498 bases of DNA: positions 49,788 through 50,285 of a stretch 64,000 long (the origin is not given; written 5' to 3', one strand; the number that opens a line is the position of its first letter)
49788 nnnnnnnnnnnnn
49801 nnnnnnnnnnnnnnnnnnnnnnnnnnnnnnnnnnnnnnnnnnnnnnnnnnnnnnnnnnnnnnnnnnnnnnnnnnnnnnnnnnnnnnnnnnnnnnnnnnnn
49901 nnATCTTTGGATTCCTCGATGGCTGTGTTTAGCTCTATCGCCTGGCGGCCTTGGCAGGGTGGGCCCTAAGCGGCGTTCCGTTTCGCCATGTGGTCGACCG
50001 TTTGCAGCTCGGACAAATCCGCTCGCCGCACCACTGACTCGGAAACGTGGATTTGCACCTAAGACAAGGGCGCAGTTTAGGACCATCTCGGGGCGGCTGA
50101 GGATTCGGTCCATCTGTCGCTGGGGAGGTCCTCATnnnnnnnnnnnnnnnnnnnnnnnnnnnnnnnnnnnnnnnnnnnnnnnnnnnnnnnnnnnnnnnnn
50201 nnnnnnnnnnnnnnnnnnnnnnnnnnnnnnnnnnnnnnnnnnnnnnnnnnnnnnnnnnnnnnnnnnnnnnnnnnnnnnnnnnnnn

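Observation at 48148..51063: AT-richer islet packed with tiny minus-strand genes, including three unrelated Cys4 zinc-ribbon proteins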

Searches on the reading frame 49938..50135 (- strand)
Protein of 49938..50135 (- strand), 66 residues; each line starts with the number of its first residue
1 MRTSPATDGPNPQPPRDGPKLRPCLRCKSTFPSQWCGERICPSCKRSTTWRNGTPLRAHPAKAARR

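Call 3: search_protein_families(library=pfam, max_evalue=0.1, proteins=[window:49938-50135:-])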
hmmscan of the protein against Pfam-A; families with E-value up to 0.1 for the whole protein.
seq(66 aa): 1 family
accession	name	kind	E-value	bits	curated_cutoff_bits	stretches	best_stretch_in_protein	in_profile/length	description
PF14319.11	Zn_Tnp_IS91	-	0.039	14.4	26.3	1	20-49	37-67/90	Transposase zinc-binding domain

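Call 5: search_protein_families(library=ncbifam, max_evalue=0.01, proteins=[window:49938-50135:-])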
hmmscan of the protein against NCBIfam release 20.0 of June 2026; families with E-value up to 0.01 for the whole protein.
seq(66 aa): 0 families

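Call 6: search_protein_families(library=phrogs, max_evalue=0.01, proteins=[window:49938-50135:-])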
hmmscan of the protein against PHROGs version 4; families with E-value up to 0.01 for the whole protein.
seq(66 aa): 1 family
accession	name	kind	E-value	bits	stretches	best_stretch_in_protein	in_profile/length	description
phrog_13335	-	unknown function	4.7e-06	27.7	1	16-55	52-91/99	-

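Call 26: search_solved_structures(query=window:49938-50135:-, max_evalue=10)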
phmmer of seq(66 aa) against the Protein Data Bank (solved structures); distinct sequences matched with E-value up to 10: 0.

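Call 36: find_homologous_proteins(query=window:49938-50135:-)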
Query seq(66 aa): no candidate shares three 5-residue words with the query. No homologue found.

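Call 44: search_dna_similar(query=window:49938-50135:-, collection=phages, mode=protein, max_evalue=0.01)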
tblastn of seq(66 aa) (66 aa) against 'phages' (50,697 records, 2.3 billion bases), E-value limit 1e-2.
No match.

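Call 45: search_dna_similar(query=window:49938-50135:-, collection=plasmids, mode=protein, max_evalue=0.01, max_rows=40)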
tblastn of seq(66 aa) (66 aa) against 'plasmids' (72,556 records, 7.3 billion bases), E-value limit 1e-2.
Records with a match: 14; places in all: 15; records where one place covers at least 80% of the query: 2.
Best place of each record, by identity: <60% 14.
By first word of the organism name: Paracoccus 3; Alloyangia 2; Ruegeria 1; Aliiroseovarius 1; Sagittula 1; Phaeobacter 1; Ponticoccus 1; Qingshengfaniella 1; Pseudohalocynthiibacter 1; Rhodovastum 1; and 1 more.
By predicted mobility (MOB-suite, as given by PLSDB): non-mobilizable 7; conjugative 4; mobilizable 3.
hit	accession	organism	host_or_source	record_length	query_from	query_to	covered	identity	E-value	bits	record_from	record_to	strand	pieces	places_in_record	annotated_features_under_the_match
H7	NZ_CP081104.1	Ruegeria conchae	-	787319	17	66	76%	50.0%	2e-5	47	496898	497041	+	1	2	none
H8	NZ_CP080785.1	Aliiroseovarius crassostreae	-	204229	1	56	85%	41.1%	2e-6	50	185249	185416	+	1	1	hypothetical protein | alanine racemase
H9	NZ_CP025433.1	Paracoccus zhejiangensis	single cell,sludge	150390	1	56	85%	39.3%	1e-5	47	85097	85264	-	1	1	hypothetical protein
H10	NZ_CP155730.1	Sagittula stellata E-37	Pure Culture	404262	17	57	62%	51.2%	2e-4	44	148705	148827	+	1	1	none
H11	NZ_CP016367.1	Phaeobacter porticola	cell culture,barnacle at wood pile-on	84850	16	55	61%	52.5%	4e-5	46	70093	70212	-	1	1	hypothetical protein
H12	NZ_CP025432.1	Paracoccus zhejiangensis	single cell,sludge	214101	17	58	64%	48.8%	4e-3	40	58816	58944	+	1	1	none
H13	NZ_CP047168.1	Ponticoccus alexandrii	-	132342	22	55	52%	58.8%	2e-4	44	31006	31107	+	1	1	none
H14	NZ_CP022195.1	Alloyangia pacifica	cell culture,oil-contaminated sediment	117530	22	55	52%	58.8%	2e-4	44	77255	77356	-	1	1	none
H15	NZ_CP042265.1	Qingshengfaniella alkalisoli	cell culture,saline soil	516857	17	56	61%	50.0%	4e-5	45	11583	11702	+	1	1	none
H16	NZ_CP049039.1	Pseudohalocynthiibacter aestuariivivens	pure culutre,Seawater recirculating ...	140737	17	56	61%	47.5%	2e-3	41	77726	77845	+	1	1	none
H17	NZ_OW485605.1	Rhodovastum atsumiense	-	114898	8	50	65%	44.2%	7e-3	39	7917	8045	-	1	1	hypothetical protein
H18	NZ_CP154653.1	Alloyangia pacifica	-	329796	22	55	52%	55.9%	4e-4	43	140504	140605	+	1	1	none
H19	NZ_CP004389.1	Thalassospira xiamenensis M-5 = DSM 17429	surface seawater from the sea close to ...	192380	20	54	53%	51.4%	9e-3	39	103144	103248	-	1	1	hypothetical protein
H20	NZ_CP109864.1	Paracoccus aminovorans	bacteria,human fecal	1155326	24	54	47%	54.8%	2e-3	41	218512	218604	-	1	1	record has no annotation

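Call 46: get_annotated_region(hit=H11, flank=4000)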
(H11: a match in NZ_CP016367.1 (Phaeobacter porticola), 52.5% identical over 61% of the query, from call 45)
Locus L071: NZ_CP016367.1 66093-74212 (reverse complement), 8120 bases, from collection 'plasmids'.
description: Phaeobacter porticola strain P97 plasmid pP97_c, complete sequence
organism: Phaeobacter porticola (NCBI taxid 1844006)
taxonomy: Bacteria; Pseudomonadota; Alphaproteobacteria; Rhodobacterales; Roseobacteraceae; Phaeobacter; Phaeobacter porticola
host: -; source: cell culture,barnacle at wood pile-on; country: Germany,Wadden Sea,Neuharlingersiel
typing (MOB-suite, as given by PLSDB): mobilizable; replicon rep_cluster_613; relaxase MOBP
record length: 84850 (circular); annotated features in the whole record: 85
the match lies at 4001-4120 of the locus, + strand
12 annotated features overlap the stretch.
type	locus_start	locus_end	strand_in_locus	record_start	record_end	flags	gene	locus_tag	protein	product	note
CDS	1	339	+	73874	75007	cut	-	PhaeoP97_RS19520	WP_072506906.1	DUF1611 domain-containing protein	-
CDS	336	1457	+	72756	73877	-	-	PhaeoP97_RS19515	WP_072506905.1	alanine/ornithine racemase family PLP-dependent enzyme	-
CDS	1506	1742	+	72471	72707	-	-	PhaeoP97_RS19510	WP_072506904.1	hypothetical protein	-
CDS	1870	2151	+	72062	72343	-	-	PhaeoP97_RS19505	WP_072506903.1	hypothetical protein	-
CDS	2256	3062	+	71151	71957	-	-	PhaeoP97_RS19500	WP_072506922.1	transglutaminase family protein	-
CDS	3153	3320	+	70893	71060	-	-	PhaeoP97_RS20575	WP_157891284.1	hypothetical protein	-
CDS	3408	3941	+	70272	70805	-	-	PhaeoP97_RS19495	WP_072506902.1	hypothetical protein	-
CDS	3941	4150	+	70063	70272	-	-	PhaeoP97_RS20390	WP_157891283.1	hypothetical protein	-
CDS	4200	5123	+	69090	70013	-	-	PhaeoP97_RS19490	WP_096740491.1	transglutaminase family protein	-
CDS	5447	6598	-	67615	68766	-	repC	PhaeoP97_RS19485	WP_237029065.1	replication initiation protein RepC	-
CDS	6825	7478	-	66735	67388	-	-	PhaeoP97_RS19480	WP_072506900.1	hypothetical protein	-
CDS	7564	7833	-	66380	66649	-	-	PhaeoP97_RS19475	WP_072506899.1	hypothetical protein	-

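Call 47: get_annotated_region(hit=H12, flank=5000)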
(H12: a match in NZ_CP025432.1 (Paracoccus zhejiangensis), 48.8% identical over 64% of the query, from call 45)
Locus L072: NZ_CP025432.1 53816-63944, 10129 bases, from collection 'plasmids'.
description: Paracoccus zhejiangensis strain J6 plasmid pPZ02, complete sequence
organism: Paracoccus zhejiangensis (NCBI taxid 1077935)
taxonomy: Bacteria; Pseudomonadota; Alphaproteobacteria; Rhodobacterales; Paracoccaceae; Paracoccus; Paracoccus zhejiangensis
host: -; source: single cell,sludge; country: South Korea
typing (MOB-suite, as given by PLSDB): mobilizable; replicon rep_cluster_517; relaxase MOBP
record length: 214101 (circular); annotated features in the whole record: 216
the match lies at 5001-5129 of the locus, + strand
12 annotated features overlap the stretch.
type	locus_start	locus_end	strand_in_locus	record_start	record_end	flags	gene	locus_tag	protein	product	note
CDS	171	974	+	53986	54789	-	-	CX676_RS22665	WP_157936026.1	hypothetical protein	-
CDS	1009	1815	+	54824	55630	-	-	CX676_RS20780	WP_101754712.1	transglutaminase family protein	-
CDS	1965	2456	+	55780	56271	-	-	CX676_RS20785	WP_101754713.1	hypothetical protein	-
CDS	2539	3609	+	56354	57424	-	hflK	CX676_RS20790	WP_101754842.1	FtsH protease activity modulator HflK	GO:0045861 - negative regulation of proteolysis [Evidence IEA]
CDS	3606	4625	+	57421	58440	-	hflC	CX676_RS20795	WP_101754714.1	protease modulator HflC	GO:0045861 - negative regulation of proteolysis [Evidence IEA]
CDS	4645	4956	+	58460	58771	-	-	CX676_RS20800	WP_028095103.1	hypothetical protein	-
CDS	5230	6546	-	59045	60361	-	nhaA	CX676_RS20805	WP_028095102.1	Na+/H+ antiporter NhaA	GO:1902600 - proton transmembrane transport [Evidence IEA]; GO:0006814 - sodium ion transport [Evidence IEA]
CDS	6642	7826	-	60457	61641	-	-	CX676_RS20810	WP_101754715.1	fatty acid desaturase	GO:0006633 - fatty acid biosynthetic process [Evidence IEA]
CDS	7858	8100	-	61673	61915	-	-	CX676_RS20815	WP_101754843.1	hypothetical protein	-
CDS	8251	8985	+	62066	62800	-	-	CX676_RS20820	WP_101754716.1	Crp/Fnr family transcriptional regulator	GO:0006355 - regulation of DNA-templated transcription [Evidence IEA]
CDS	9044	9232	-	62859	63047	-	-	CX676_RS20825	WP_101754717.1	hypothetical protein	-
CDS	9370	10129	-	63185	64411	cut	-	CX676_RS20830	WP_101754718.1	IS256 family transposase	-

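Call 48: get_annotated_region(hit=H7, flank=4000)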
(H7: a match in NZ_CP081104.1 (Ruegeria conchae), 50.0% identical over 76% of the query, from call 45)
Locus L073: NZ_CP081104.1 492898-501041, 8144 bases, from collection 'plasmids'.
description: Ruegeria conchae strain M340 plasmid unnamed1, complete sequence
organism: Ruegeria conchae (NCBI taxid 981384)
taxonomy: Bacteria; Pseudomonadota; Alphaproteobacteria; Rhodobacterales; Roseobacteraceae; Ruegeria; Ruegeria conchae
host: -; source: -; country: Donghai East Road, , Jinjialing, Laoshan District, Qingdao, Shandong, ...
typing (MOB-suite, as given by PLSDB): non-mobilizable
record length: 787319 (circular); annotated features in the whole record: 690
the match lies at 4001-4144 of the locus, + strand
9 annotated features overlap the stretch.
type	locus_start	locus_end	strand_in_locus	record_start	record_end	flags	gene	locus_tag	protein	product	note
CDS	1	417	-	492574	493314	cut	-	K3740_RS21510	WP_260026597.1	metal ABC transporter ATP-binding protein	-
CDS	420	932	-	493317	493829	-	-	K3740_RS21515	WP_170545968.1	Fur family transcriptional regulator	GO:0006355 - regulation of DNA-templated transcription [Evidence IEA]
CDS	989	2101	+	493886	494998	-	-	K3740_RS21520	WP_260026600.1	zinc ABC transporter substrate-binding protein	-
CDS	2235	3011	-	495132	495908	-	-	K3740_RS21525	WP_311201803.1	amidohydrolase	-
CDS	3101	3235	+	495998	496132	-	-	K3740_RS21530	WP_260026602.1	hypothetical protein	-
CDS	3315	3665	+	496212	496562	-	-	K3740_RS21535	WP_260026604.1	hypothetical protein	-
CDS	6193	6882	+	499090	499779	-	-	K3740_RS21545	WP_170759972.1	hypothetical protein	-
CDS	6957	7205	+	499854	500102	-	-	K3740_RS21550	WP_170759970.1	ParB N-terminal domain-containing protein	-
CDS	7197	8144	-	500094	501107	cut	-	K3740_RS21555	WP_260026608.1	fatty acid desaturase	GO:0006633 - fatty acid biosynthetic process [Evidence IEA]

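Call 52: search_protein_representatives(protein=window:49938-50135:-)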
Query: 66 residues. Proteins with E-value up to 0.001 (for the whole library): 549; up to 1e-10: 18; up to 1e-30: 0. The best 150 are listed.
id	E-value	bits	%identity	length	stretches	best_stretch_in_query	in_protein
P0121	3.1e-15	72.1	57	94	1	3-63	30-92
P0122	2.1e-13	66.2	53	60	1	2-58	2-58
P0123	7.8e-13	64.4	58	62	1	7-56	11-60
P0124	2.4e-12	62.9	48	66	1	4-66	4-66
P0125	3.3e-12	62.4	60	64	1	17-61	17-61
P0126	6.6e-12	61.5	57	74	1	13-62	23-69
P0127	7.1e-12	61.4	56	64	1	12-61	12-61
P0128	1.3e-11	60.6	49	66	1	7-59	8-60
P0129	1.3e-11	60.6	49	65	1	2-58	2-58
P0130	1.4e-11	60.5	48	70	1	7-62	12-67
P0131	1.4e-11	60.5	47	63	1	4-56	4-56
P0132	1.4e-11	60.4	50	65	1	4-59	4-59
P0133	3.4e-11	59.2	51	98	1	8-60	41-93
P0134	3.6e-11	59.2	52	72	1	5-56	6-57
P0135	3.9e-11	59.0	48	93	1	2-62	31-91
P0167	4.2e-09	52.6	45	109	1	2-56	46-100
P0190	2.4e-08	50.2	51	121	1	14-58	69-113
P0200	4.9e-08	49.2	54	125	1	21-59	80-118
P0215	8.7e-08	48.4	50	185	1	14-61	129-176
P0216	9.7e-08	48.3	40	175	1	4-58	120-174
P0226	1.4e-07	47.8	50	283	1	13-56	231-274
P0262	7.3e-07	45.5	42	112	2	21-55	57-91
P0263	7.4e-07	45.5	55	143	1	9-54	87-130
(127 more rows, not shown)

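Call 72: search_protein_families(library=padloc, max_evalue=0.01, proteins=[window:49938-50135:-])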
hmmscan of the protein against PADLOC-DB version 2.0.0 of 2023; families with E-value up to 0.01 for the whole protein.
seq(66 aa): 0 families

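Call 77: search_solved_structures(query=A4, max_evalue=10)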
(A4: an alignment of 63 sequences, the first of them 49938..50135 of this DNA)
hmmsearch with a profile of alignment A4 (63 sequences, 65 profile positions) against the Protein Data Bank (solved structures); distinct sequences matched with E-value up to 10: 43.
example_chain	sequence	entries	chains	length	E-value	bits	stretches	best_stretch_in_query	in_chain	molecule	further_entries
6cxc_Y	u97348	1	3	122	0.019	17.8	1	28-60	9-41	R4.C6 Fab Light Chain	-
1dsv_A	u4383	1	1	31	0.084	15.7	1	40-61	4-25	NUCLEIC ACID BINDING PROTEIN P14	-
7jlk_L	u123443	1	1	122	0.2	14.5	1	28-59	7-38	iv1 Light Chain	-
9xwm_D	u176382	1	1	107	0.2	14.5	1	28-56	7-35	BD23-0087-K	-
9wmq_L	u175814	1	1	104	0.23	14.3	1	28-49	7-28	light chain of antibody 2B5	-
5gs2_H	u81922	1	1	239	0.23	14.3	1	28-58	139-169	anti-MBP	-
8iv4_B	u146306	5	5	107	0.25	14.2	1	29-59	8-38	light chain of 8H12 | Light chain of nAb 8H12 | The light chain of 8H12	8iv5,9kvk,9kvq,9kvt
12id_N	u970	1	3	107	0.32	13.9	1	29-49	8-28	KL-BHA-3F4 light chain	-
4ala_L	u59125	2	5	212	0.32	13.9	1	28-59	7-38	FAB 2H12 LIGHT CHAIN | FAB 2H12, LIGHT CHAIN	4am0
4al8_L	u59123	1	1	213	0.33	13.9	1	28-59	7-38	FAB 2H12 LIGHT CHAIN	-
6sxi_B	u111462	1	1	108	0.34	13.8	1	30-59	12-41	Single chain Fv - light chain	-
9gex_A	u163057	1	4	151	0.38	13.6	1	16-32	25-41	Transcriptional repressor NrdR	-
9fxk_A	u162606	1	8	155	0.39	13.6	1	16-32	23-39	Transcriptional repressor NrdR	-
9fvr_A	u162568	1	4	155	0.39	13.6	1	16-32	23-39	Transcriptional repressor NrdR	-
6z7w_A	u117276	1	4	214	0.42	13.5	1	28-58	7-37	MAb 6H10 light chain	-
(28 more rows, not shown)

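Call 79: search_protein_families(library=pfam, max_evalue=0.1, proteins=[P0226, P0263, P0215, P0216, P0190, P0167, P0262, P0200, P0121])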
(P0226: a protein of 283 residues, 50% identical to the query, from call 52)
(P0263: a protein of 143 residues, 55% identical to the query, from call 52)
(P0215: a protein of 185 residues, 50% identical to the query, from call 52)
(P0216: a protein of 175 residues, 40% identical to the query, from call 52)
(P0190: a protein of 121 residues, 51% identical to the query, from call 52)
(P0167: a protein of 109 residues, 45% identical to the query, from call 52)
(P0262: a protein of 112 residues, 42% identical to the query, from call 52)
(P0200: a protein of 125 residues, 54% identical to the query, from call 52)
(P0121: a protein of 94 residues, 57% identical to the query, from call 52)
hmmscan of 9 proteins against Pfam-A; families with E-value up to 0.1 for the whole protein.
P0226 (283 aa): 2 families
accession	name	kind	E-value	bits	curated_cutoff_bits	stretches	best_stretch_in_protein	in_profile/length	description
PF07750.17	GcrA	-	1.4e-08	35.7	26.9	1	156-229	3-76/155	GcrA cell cycle regulator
PF00249.37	Myb_DNA-binding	-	0.0063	17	24.4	1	155-192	3-41/46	Myb-like DNA-binding domain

P0263 (143 aa): 2 families
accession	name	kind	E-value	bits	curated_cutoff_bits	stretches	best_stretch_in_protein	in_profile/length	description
PF13518.12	HTH_28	-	0.0081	16.7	25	1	19-48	9-38/52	Helix-turn-helix domain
PF13384.12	HTH_23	-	0.017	15.4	24.6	0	15-48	10-44/50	Homeodomain-like domain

P0215 (185 aa): 0 families

P0216 (175 aa): 2 families
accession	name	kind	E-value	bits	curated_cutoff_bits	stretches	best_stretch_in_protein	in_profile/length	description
PF24458.1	DUF7573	-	0.051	14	30.2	1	138-162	12-38/39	Domain of unknown function (DUF7573)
PF18912.6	DZR_2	-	0.052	13.8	27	1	138-167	8-34/56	Double zinc ribbon domain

P0190 (121 aa): 1 family
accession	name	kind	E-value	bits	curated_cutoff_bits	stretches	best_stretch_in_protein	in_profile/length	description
PF11682.14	Zn_ribbon_11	-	0.0051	16.8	24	1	79-102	8-27/37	Probable zinc-ribbon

P0167 (109 aa): 1 family
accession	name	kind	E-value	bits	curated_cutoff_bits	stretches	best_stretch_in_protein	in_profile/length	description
PF20719.2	Med16_C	-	0.07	13.8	21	1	45-80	61-95/123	Mediator complex subunit 16, C-terminal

P0262 (112 aa): 1 family
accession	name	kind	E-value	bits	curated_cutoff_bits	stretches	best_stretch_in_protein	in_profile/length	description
PF06093.19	Spt4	-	0.069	13.7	25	1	57-80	1-24/77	Spt4/RpoE2 zinc finger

P0200 (125 aa): 1 family
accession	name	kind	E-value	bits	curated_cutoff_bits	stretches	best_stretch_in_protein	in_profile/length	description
PF11682.14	Zn_ribbon_11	-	0.02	15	24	1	83-105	8-26/37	Probable zinc-ribbon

P0121 (94 aa): 3 families
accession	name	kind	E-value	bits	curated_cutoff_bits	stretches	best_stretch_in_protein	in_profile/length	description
PF12760.12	Zn_ribbon_IS1595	-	0.013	15.9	25.4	0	64-80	15-31/46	Transposase zinc-ribbon domain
PF03811.18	Zn_ribbon_InsA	-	0.047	13.9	26.1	1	70-83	8-21/35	InsA N-terminal domain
PF01155.25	HypA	-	0.048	14.1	28.9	1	48-79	68-98/112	Hydrogenase/urease nickel incorporation, metallochaperone, hypA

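Call 80: predict_structure(alignment_id=A4)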
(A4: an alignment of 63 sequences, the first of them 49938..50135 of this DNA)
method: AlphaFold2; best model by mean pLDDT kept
length: 66 residues; sequences in the alignment: 63
mean_pLDDT: 74.3   pTM: 0.45
mean pLDDT of the five models: 74.3, 72.3, 72.2, 72.1, 69.0
residues with pLDDT >= 90: 7; 70-90: 28; 50-70: 30; < 50: 1
segments of 3 or more residues with pLDDT < 50: none
pLDDT, mean of each block of 10 residues (from residue 1): 58 67 90 83 85 68 66
secondary structure, 60 per line:
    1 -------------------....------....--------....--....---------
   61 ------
elements in order: E20-23 E30-33 H42-45 H48-51
